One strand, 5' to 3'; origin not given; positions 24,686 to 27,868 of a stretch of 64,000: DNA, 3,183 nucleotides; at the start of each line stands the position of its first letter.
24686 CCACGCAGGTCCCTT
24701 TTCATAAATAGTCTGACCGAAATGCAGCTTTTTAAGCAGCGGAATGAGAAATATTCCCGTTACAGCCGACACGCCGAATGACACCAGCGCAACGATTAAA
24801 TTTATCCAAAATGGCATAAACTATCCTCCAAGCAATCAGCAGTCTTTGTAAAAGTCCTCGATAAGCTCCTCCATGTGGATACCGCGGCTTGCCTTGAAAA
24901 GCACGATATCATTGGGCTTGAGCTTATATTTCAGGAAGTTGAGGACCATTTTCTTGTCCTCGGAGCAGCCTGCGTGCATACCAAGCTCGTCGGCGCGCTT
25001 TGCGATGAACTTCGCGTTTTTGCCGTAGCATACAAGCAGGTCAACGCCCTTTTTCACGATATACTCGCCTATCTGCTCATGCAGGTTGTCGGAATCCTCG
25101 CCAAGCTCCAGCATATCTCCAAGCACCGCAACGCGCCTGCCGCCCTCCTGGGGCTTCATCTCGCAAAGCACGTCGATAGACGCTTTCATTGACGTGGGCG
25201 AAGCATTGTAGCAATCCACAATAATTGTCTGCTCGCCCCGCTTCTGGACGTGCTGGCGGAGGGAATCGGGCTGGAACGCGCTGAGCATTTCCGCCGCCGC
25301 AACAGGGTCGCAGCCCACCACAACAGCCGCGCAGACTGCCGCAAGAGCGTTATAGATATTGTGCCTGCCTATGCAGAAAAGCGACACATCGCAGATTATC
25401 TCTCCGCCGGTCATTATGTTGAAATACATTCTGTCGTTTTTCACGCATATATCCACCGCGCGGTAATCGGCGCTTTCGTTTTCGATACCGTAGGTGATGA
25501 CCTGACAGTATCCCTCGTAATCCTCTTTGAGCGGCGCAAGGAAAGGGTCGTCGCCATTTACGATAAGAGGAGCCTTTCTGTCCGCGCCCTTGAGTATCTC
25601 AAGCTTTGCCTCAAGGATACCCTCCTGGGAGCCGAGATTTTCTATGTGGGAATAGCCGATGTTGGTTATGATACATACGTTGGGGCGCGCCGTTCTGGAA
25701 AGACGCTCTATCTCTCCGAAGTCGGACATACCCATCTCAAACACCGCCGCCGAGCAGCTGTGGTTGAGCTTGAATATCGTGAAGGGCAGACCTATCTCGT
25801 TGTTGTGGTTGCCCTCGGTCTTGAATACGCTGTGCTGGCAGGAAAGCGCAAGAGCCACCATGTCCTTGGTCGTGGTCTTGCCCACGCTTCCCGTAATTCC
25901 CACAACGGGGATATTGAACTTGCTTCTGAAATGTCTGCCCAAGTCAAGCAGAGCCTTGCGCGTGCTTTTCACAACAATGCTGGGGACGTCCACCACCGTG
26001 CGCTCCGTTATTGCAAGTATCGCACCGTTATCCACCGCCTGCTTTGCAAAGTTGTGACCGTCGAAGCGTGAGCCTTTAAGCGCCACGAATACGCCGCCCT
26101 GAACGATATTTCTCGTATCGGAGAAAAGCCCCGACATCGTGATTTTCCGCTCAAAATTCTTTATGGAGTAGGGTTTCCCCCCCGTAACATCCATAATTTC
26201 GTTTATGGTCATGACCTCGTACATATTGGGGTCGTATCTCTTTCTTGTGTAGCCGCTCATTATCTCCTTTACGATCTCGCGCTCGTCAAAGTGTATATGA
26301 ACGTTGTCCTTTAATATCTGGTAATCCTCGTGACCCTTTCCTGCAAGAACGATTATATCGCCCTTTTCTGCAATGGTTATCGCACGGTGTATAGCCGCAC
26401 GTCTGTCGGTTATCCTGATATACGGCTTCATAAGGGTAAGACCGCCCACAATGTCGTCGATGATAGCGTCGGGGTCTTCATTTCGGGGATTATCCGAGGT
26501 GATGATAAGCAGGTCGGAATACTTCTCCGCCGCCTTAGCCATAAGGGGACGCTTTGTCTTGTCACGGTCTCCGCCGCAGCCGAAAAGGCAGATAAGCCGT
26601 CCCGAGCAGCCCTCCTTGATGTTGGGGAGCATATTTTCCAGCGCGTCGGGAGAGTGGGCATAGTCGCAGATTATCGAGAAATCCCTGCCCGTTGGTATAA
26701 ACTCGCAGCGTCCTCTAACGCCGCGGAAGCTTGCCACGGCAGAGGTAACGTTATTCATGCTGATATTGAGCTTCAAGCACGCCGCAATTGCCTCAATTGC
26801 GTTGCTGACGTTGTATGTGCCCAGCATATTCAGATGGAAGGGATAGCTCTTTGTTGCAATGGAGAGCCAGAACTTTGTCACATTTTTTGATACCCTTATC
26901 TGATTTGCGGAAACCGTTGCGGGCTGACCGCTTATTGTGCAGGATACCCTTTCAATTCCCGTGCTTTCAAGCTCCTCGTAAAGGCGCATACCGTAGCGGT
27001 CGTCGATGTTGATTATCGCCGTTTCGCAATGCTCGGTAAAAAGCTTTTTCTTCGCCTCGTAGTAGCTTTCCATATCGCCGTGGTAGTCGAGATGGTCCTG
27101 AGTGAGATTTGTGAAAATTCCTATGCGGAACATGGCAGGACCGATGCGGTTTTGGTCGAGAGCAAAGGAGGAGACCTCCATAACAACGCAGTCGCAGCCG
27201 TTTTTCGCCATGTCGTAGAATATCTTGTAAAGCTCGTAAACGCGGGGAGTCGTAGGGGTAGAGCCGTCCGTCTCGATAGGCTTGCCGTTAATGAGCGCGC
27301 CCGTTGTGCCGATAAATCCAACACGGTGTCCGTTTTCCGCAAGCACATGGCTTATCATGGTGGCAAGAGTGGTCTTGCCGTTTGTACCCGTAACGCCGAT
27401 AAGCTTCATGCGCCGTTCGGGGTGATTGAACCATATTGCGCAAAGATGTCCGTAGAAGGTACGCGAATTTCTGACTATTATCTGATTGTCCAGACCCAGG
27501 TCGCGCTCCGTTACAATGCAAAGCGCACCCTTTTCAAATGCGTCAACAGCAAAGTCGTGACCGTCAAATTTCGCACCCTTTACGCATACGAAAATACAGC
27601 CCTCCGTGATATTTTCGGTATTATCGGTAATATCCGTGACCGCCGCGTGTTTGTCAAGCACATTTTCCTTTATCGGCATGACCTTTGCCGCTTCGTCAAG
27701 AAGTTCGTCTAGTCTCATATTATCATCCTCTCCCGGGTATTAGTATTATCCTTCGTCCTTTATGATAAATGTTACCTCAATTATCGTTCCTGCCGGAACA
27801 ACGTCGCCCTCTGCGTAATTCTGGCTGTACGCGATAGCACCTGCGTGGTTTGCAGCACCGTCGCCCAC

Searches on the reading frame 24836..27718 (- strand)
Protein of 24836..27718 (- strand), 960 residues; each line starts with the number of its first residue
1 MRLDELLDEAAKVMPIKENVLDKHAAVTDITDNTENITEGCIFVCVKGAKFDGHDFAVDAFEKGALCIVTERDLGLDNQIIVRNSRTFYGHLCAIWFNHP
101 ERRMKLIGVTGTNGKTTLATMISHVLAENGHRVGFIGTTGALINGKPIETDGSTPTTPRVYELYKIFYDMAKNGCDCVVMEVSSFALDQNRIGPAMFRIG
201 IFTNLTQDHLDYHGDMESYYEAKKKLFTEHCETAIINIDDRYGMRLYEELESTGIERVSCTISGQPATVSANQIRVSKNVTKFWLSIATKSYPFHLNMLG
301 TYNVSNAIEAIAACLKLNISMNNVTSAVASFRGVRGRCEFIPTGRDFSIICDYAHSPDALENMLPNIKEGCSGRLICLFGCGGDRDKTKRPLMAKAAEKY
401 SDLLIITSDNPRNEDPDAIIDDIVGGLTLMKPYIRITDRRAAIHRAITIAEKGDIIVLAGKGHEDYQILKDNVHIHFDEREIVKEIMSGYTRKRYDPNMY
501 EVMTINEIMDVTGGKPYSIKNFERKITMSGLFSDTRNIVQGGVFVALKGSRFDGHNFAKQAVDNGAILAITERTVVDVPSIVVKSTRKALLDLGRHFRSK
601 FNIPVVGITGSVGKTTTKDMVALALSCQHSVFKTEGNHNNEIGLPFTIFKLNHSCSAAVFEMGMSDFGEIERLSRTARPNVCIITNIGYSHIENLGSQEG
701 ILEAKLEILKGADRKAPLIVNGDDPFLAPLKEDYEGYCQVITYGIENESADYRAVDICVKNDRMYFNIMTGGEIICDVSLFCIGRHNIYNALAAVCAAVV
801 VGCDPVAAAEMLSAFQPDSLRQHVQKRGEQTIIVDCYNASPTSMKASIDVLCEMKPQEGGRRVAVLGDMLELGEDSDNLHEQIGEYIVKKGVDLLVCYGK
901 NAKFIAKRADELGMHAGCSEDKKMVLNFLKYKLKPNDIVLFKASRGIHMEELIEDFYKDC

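Call 27: search_protein_families(library=pfam, proteins=[window:24836-27718:-], max_evalue=0.00001)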
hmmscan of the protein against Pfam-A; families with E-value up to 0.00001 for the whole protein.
window:24836-27718:- (960 aa): 3 families
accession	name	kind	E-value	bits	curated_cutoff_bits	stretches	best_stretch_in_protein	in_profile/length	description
PF08245.18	Mur_ligase_M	-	3.1e-99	331.3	24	2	109-314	1-200/200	Mur ligase middle domain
PF02875.26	Mur_ligase_C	-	9.6e-55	185.3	28.4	2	336-462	1-127/127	Mur ligase, glutamate ligase domain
PF01225.30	Mur_ligase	-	1.4e-13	51.5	21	0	530-588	4-85/95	Mur ligase family, catalytic domain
